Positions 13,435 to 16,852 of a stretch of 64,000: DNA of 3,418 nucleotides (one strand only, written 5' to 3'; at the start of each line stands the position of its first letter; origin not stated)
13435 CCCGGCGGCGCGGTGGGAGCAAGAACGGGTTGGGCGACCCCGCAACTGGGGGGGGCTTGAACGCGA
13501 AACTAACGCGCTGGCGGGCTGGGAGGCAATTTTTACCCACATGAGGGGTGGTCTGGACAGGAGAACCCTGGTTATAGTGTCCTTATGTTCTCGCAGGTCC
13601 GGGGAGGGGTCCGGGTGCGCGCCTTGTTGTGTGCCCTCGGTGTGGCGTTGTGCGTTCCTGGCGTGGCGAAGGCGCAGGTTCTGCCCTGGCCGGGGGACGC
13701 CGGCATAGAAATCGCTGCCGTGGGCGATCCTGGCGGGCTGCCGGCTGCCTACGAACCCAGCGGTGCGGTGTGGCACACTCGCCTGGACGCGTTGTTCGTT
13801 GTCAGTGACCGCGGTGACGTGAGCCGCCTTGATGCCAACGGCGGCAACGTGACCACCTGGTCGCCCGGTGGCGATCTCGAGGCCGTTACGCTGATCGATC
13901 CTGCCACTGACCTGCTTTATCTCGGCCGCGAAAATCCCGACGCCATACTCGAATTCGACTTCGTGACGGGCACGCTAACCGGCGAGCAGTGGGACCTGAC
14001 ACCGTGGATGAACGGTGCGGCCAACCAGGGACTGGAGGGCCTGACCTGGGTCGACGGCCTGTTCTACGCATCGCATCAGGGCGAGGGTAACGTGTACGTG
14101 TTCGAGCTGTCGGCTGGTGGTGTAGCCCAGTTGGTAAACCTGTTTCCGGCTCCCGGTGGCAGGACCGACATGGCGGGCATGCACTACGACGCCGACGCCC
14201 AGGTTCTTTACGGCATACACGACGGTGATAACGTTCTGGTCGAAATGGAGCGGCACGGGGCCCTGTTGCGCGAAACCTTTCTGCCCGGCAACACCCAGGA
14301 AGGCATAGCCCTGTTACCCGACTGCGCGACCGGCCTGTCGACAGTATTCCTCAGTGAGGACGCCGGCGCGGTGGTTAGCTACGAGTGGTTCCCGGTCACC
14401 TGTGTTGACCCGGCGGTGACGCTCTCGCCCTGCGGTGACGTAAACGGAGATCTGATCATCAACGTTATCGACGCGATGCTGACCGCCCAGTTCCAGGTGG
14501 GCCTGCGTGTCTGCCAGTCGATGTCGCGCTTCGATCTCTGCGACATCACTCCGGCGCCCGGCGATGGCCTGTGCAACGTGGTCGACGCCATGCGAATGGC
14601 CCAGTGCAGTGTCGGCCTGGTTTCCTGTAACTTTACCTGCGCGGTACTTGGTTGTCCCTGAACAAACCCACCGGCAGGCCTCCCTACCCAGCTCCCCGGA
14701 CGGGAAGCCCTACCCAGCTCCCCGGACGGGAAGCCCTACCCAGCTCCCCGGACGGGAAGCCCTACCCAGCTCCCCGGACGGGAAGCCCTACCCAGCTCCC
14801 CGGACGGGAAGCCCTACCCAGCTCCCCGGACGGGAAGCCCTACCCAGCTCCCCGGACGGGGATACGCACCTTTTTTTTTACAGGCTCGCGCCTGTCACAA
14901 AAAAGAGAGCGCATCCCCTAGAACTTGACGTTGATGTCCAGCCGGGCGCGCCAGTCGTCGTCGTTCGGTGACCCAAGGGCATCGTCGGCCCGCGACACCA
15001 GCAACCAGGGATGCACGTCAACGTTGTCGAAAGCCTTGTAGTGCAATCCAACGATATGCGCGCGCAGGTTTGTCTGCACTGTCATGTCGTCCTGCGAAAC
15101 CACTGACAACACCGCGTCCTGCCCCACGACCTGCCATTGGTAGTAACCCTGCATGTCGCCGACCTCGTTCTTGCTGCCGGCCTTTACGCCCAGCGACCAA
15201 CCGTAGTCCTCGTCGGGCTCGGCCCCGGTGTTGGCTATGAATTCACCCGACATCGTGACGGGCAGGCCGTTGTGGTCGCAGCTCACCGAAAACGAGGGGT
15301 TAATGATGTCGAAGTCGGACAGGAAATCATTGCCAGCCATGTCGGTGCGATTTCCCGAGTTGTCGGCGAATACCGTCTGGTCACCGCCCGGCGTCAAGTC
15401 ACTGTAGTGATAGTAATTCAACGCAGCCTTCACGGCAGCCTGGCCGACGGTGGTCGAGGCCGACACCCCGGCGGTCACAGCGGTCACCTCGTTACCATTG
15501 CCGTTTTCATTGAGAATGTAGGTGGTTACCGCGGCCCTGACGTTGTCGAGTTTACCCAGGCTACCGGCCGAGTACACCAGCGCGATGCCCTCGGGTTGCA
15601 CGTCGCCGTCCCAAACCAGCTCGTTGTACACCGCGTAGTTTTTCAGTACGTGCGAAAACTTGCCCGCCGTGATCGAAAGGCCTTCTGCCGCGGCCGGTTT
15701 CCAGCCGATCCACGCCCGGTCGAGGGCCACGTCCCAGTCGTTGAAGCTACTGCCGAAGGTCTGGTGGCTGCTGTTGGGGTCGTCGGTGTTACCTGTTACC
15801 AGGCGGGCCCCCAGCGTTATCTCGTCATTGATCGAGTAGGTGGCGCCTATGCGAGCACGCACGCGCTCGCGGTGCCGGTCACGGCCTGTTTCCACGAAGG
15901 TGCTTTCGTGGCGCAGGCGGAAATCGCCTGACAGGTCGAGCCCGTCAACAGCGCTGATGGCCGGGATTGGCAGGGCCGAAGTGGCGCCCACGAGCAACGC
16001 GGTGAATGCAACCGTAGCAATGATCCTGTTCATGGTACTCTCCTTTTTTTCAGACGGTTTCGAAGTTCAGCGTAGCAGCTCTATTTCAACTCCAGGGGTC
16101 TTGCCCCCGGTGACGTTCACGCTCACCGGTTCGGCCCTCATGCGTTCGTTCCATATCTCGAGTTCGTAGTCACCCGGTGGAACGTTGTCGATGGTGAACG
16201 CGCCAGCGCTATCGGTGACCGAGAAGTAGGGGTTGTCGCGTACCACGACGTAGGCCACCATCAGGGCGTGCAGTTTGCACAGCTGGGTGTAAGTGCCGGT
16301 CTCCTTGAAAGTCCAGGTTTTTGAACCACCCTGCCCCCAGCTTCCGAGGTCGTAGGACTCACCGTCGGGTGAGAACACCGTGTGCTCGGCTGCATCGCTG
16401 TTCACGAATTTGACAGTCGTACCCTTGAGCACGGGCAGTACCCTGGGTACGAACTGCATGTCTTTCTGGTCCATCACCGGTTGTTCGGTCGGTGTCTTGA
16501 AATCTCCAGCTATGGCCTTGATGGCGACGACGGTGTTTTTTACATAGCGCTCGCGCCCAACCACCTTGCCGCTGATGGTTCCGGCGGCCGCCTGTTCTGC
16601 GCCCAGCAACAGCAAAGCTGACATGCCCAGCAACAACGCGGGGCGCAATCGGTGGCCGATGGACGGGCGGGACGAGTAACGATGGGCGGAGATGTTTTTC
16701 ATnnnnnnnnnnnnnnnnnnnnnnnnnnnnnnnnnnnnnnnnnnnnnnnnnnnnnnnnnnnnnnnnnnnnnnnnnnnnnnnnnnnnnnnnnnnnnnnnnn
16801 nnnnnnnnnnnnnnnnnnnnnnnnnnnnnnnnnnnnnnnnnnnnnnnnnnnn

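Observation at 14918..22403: AioBA-type molybdoenzyme preceded by two tandem dihaem peroxidases: an iodate-reductase-like (idrP/idrBA) layout extended by a blue-copper protein and a porin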

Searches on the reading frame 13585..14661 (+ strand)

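Call 38: search_protein_families(library=pfam, proteins=[window:13585-14661:+], max_evalue=0.001)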
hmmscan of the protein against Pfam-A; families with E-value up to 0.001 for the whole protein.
window:13585-14661:+ (358 aa): 1 family
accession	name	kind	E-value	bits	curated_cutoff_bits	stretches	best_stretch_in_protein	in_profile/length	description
PF06977.17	SdiA-regulated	-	6.4e-07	29.2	21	0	191-243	20-73/249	SdiA-regulated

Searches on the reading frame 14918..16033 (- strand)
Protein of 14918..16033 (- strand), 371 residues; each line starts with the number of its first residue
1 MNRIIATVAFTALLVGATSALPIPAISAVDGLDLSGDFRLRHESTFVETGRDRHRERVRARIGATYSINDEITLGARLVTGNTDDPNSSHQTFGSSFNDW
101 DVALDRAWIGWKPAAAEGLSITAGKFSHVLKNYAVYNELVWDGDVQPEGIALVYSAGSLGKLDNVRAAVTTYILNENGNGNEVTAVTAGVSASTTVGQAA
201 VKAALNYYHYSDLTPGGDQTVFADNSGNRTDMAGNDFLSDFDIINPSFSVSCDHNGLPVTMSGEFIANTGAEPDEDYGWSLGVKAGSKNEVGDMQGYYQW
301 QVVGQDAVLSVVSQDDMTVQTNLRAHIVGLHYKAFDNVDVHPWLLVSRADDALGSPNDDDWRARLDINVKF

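Call 3: search_protein_families(library=ncbifam, proteins=[window:14918-16033:-], max_evalue=0.001)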
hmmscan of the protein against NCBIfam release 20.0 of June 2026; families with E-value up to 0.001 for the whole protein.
window:14918-16033:- (371 aa): 0 families

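Call 4: search_protein_families(library=pfam, proteins=[window:14918-16033:-], max_evalue=0.001)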
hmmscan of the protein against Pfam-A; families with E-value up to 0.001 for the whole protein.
window:14918-16033:- (371 aa): 1 family
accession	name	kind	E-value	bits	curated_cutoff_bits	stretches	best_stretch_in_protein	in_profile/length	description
PF16930.11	Porin_5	-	3.7e-22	79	22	1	26-158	134-262/535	Putative porin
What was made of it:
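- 14918..16033 (-): Outer-membrane porin (Porin_5 family, 371 aa, signal peptide, C-terminal Phe). PF16930 scores 79 bits against a cutoff of 22 (call 4).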

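Call 84: search_solved_structures(query=window:14918-16033:-, max_evalue=1)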
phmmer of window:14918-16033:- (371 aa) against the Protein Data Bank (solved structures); distinct sequences matched with E-value up to 1: 1.
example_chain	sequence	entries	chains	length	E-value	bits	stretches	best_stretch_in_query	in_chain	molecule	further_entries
6bqc_A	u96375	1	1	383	0.93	11.5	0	121-174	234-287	Cyclopropane-fatty-acyl-phospholipid synthase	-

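Call 90: predict_structure(protein=window:14918-16033:-)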
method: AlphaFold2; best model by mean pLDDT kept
length: 371 residues; sequences in the alignment: 1
mean_pLDDT: 29.0   pTM: 0.17
mean pLDDT of the five models: 29.0, 25.3, 25.2, 25.1, 23.8
residues with pLDDT >= 90: 0; 70-90: 0; 50-70: 0; < 50: 371
segments of 3 or more residues with pLDDT < 50: 1-371
pLDDT, mean of each block of 10 residues (from residue 1): 25 28 30 25 26 28 26 26 30 26 27 26 25 28 27 28 29 30 31 32 33 28 26 25 28 31 31 32 28 28 32 31 33 32 34 35 33 31
secondary structure, 60 per line:
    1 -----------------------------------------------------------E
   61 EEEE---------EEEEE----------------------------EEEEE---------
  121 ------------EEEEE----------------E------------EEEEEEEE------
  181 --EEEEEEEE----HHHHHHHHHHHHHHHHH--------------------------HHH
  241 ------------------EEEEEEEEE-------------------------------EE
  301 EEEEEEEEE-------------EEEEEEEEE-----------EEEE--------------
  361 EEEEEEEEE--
elements in order: E60-64 E74-78 E107-111 E133-137 E167-174 E183-190 H195-211 E259-267 E299-309 E323-331 E343-346 E361-369
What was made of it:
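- The porin rests on one Pfam hit, and a single-sequence structure model failed (call 90).
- Tried and rejected: A single-sequence AlphaFold model of the porin failed (pLDDT 29; call 90), and the porin has no PDB sequence relative (call 84).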

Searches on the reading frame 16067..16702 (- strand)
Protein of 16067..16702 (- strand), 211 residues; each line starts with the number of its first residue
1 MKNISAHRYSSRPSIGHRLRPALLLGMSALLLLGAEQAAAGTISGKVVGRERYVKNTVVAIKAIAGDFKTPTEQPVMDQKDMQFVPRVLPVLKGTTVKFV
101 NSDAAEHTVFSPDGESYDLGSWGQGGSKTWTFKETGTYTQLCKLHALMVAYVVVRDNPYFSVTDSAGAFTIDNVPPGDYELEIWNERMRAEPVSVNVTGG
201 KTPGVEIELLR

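Call 3: search_protein_families(library=ncbifam, proteins=[window:16067-16702:-], max_evalue=0.001)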
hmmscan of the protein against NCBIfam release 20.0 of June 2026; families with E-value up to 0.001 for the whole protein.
window:16067-16702:- (211 aa): 1 family
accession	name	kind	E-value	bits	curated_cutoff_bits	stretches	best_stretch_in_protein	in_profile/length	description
TIGR02656.1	cyanin_plasto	equivalog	0.00014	22.2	87.85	0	78-154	8-98/99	plastocyanin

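Call 4: search_protein_families(library=pfam, proteins=[window:16067-16702:-], max_evalue=0.001)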
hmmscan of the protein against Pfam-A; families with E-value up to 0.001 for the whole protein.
window:16067-16702:- (211 aa): 6 families
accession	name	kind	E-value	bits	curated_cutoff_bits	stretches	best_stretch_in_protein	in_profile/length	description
PF13620.12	CarboxypepD_reg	-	3.6e-07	30.9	32.3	1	152-209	19-81/82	Carboxypeptidase regulatory-like domain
PF00127.26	Copper-bind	-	4.2e-07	30.8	21.2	1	77-154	7-98/99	Copper binding proteins, plastocyanin/azurin family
PF14686.12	fn3_3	-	1e-06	28.8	24.4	1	159-202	27-72/75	Polysaccharide lyase family 4, domain II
PF13715.12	CarbopepD_reg_2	-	5.8e-05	23.5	32.2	1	145-209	12-76/88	CarboxypepD_reg-like domain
PF09430.16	EMC7_beta-sandw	-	0.00013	22.6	26.6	1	155-203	15-66/122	ER membrane protein complex subunit 7, beta-sandwich domain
PF13473.12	Cupredoxin_1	-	0.00063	20.2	27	0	77-153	25-103/104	Cupredoxin-like domain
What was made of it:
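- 16067..16702 (-): Secreted type-1 (blue) copper protein: an amicyanin-like cupredoxin domain set in a CarboxypepD_reg-like beta-sandwich (211 aa). Pfam Copper-bind plus CarboxypepD_reg (call 4).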

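Call 49: find_homologous_proteins(query=window:16067-16702:-, max_evalue=0.00001)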
Query window:16067-16702:- (211 aa): 140 proteins with E <= 0.00001 among 1149 candidates; the best 120 are listed.
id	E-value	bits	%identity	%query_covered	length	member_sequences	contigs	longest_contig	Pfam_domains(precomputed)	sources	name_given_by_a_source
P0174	1.9e-136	471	100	100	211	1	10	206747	PF00127.27,PF14686.13,PF13620.13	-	-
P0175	1.5e-101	357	82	93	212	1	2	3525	PF13715.13,PF00127.27,PF14686.13,PF13620.13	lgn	-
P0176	6.4e-75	270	63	89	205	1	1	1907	PF13715.13,PF00127.27,PF14686.13,PF13620.13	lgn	-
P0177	1.6e-50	190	48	89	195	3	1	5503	PF13715.13,PF14686.13,PF13620.13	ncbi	-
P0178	2.3e-49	186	49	88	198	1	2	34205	PF00127.27,PF13473.13,PF14686.13,PF13620.13,PF09430.17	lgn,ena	-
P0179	5.0e-49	185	49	80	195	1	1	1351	PF00127.27,PF13473.13,PF14686.13,PF13620.13,PF09430.17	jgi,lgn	jgi:plastocyanin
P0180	2.4e-48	183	49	82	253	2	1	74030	PF14686.13,PF13620.13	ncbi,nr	ncbi:MAG: hypothetical protein HY698_21460 [Deltaproteobacteria bacterium]|nr:hypothetical protein [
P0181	3.3e-48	182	49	92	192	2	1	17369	PF14686.13,PF13620.13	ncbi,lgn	-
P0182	3.8e-48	182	47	81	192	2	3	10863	PF13620.13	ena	-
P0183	2.5e-47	180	42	91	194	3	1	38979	PF00127.27,PF13473.13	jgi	jgi:plastocyanin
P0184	3.2e-47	179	49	87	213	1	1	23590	PF00127.27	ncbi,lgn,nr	ncbi:MAG: hypothetical protein HY716_06755 [Planctomycetes bacterium]|nr:hypothetical protein [Planc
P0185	3.4e-47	179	45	88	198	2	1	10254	PF00127.27,PF14686.13,PF13620.13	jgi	-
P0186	4.3e-47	179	49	82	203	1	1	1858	PF14686.13,PF13620.13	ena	-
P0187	1.2e-46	177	45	90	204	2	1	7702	PF14686.13,PF13620.13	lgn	-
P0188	5.8e-46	175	47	89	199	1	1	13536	-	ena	-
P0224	4.4e-37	146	42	90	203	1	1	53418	PF13715.13,PF14686.13,PF13620.13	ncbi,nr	ncbi:MAG: carboxypeptidase regulatory-like domain-containing protein [Candidatus Omnitrophica bacter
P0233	5.3e-35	139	45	81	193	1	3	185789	PF13715.13,PF00127.27,PF14686.13,PF13620.13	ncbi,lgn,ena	ncbi:MAG: carboxypeptidase regulatory-like domain-containing protein [Candidatus Sulfotelmatobacter 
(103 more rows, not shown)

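Call 62: predict_structure(alignment_id=A2)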
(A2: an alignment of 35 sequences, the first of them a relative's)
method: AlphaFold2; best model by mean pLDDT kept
length: 211 residues; sequences in the alignment: 35
mean_pLDDT: 88.9   pTM: 0.79
mean pLDDT of the five models: 88.9, 88.9, 88.8, 88.5, 88.5
residues with pLDDT >= 90: 163; 70-90: 11; 50-70: 27; < 50: 10
segments of 3 or more residues with pLDDT < 50: 1-4, 15-18
pLDDT, mean of each block of 10 residues (from residue 1): 51 48 58 66 97 97 97 98 98 98 98 95 98 98 98 98 98 96 98 90 90 91
secondary structure, 60 per line:
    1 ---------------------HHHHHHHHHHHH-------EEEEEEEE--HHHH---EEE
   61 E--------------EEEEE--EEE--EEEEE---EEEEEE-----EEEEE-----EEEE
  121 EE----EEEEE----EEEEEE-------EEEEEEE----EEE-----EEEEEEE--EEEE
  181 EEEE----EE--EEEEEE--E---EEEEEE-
elements in order: H22-33 E41-48 H51-54 E58-61 E76-80 E83-85 E88-92 E96-101 E107-111 E117-122 E127-131 E136-141 E149-155 E160-162 E168-174 E177-184 E193-198 E205-210
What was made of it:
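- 16067..16702 (-): The AF2 model has pLDDT 88.9 (call 62).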

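Call 65: fold_search(model_id=the predicted structure, library=pdb)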
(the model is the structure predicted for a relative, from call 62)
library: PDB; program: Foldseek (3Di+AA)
matches with E <= 10: 1370; with E <= 0.001: 148
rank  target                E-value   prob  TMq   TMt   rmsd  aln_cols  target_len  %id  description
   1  6hbe_A                4.6e-08  1.00  0.39  0.20   6.1       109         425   24  Cu-containing nitrite reductase (NirK) from Thermus scotoductus SA-01 (released 2019-01-23)
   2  2gb2                  2.2e-07  1.00  0.37  0.73   1.5        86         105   29  The P52G mutant of amicyanin in the Cu(II) state. (released 2006-08-01)
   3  2qdv                  3.2e-07  1.00  0.38  0.74  10.0       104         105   25  Structure of the Cu(II) form of the M51A mutant of amicyanin (released 2007-12-11)
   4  1sfd_A                3.6e-07  1.00  0.37  0.73  10.1       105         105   24  oxidized form of amicyanin mutant P94F (released 2004-07-27)
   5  1id2_A                3.8e-07  1.00  0.38  0.73   9.0       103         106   20  CRYSTAL STRUCTURE OF AMICYANIN FROM PARACOCCUS VERSUTUS (THIOBACILLUS VERSUTUS) (released 2001-04-11)
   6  6hbe_C                4.7e-07  1.00  0.39  0.20   6.0       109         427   25  Cu-containing nitrite reductase (NirK) from Thermus scotoductus SA-01 (released 2019-01-23)
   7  2idq                  5.6e-07  1.00  0.38  0.74   9.0       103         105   24  Structure of M98A mutant of amicyanin, Cu(II) (released 2007-03-13)
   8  1sf3                  7.3e-07  1.00  0.37  0.72  10.1       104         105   25  Structure of the reduced form of the P94A mutant of amicyanin (released 2004-07-27)
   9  3ply_A                1.1e-06  1.00  0.37  0.73   1.6        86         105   29  Structure of Oxidized P96G Mutant of Amicyanin (released 2011-02-09)
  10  4p5r                  1.2e-06  1.00  0.37  0.73   3.5        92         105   27  Structure of oxidized W45Y mutant of amicyanin (released 2014-04-23)
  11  5fc9_A                1.3e-06  1.00  0.37  0.79   2.2        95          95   22  Novel Purple Cupredoxin from Nitrosopumilus maritimus (released 2016-05-11)
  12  3rym_A                1.8e-06  1.00  0.37  0.73   9.7       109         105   24  Structure of Oxidized M98K mutant of Amicyanin (released 2011-11-23)
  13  3ie9                  2.0e-06  1.00  0.36  0.71   4.6       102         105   26  Structure of oxidized M98L mutant of amicyanin (released 2009-10-06)
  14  2idt                  3.3e-06  1.00  0.37  0.73   9.1       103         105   25  Structure of M98Q mutant of amicyanin, Cu(II) (released 2007-03-13)
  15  1jxd                  4.1e-06  1.00  0.36  0.74   2.1        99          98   28  SOLUTION STRUCTURE OF REDUCED CU(I) PLASTOCYANIN FROM SYNECHOCYSTIS PCC6803 (released 2001-09-26)
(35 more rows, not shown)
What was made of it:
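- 16067..16702 (-): Foldseek top hits are amicyanin, plastocyanin and pseudoazurin (call 65).
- On Type-1 (blue) copper electron-transfer proteins: The AF2 model has pLDDT 88.9, and its top Foldseek hits are amicyanin, plastocyanin and pseudoazurin (calls 62, 65).
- Closest known: Amicyanin, pseudoazurin and plastocyanin. Same: Foldseek gives TM 0.7-0.8 to these proteins over the cupredoxin domain (call 65).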

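Call 80: find_encoding_contigs(protein=P0233, flank=7000, max_places=2)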
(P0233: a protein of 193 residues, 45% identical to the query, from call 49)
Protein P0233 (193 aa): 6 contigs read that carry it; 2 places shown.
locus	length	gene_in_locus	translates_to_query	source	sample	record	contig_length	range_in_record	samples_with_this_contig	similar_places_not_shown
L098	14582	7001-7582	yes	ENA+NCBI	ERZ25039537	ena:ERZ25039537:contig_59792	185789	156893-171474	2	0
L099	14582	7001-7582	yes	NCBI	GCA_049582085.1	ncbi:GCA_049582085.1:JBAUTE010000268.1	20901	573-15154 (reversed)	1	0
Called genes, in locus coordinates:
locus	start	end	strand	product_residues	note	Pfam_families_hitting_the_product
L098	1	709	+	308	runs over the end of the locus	-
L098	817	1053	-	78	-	-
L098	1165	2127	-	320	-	-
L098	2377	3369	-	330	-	PF07617:DUF1579 (faint)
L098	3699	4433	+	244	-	PF00392:GntR, PF00155:Aminotran_1_2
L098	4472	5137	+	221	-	PF00155:Aminotran_1_2 (weak)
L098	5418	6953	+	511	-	-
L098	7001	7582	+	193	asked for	PF00127:Copper-bind (weak), PF13620:CarboxypepD_reg, PF13715:CarbopepD_reg_2, PF14686:fn3_3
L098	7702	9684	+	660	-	PF13187:Fer4_9 (faint), PF13484:Fer4_16 (faint), PF14691:Fer4_20, PF01266:DAO (weak), PF07992:Pyr_redox_2, PF13450:NAD_binding_8 (weak), PF12838:Fer4_7 (weak), PF00037:Fer4 (weak), +2 more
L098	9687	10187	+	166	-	PF00355:Rieske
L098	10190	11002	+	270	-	PF00033:Cytochrome_B, PF14358:DUF4405 (weak), PF13631:Cytochrom_B_N_2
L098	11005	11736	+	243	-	-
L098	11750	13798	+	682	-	PF14522:Cytochrome_C7 (faint), PF14537:Cytochrom_c3_2 (faint), PF02433:FixO (faint), PF00034:Cytochrom_C (weak), PF13442:Cytochrome_CBB3 (weak)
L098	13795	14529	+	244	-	PF02369:Big_1 (weak), PF13442:Cytochrome_CBB3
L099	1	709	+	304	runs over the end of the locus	-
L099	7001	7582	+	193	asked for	PF00127:Copper-bind (weak), PF13620:CarboxypepD_reg, PF13715:CarbopepD_reg_2, PF14686:fn3_3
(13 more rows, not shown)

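Call 81: find_encoding_contigs(protein=P0224, flank=7000, max_places=1)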
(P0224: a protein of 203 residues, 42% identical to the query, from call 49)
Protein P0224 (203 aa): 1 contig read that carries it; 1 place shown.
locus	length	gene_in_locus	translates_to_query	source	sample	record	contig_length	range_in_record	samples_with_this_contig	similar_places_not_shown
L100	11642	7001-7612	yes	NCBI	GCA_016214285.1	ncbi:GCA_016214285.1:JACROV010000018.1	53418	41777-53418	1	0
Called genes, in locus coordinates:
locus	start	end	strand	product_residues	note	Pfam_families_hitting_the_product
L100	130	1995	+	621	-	PF13187:Fer4_9 (faint), PF13237:Fer4_10 (faint), PF14691:Fer4_20, PF07992:Pyr_redox_2, PF13450:NAD_binding_8 (weak), PF13738:Pyr_redox_3 (weak), PF12838:Fer4_7, PF00037:Fer4 (weak)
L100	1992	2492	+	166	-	PF00355:Rieske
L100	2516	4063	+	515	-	PF00033:Cytochrome_B, PF14358:DUF4405 (weak), PF13631:Cytochrom_B_N_2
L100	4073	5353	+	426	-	PF22113:Mtrc-MtrF_II-IV_dom (faint), PF00034:Cytochrom_C, PF13442:Cytochrome_CBB3 (weak)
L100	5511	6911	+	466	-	-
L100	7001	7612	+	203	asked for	PF13715:CarbopepD_reg_2 (faint), PF13620:CarboxypepD_reg, PF14686:fn3_3 (weak)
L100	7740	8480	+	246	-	-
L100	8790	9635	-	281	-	PF01609:DDE_Tnp_1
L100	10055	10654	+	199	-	-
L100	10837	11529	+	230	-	PF02585:PIG-L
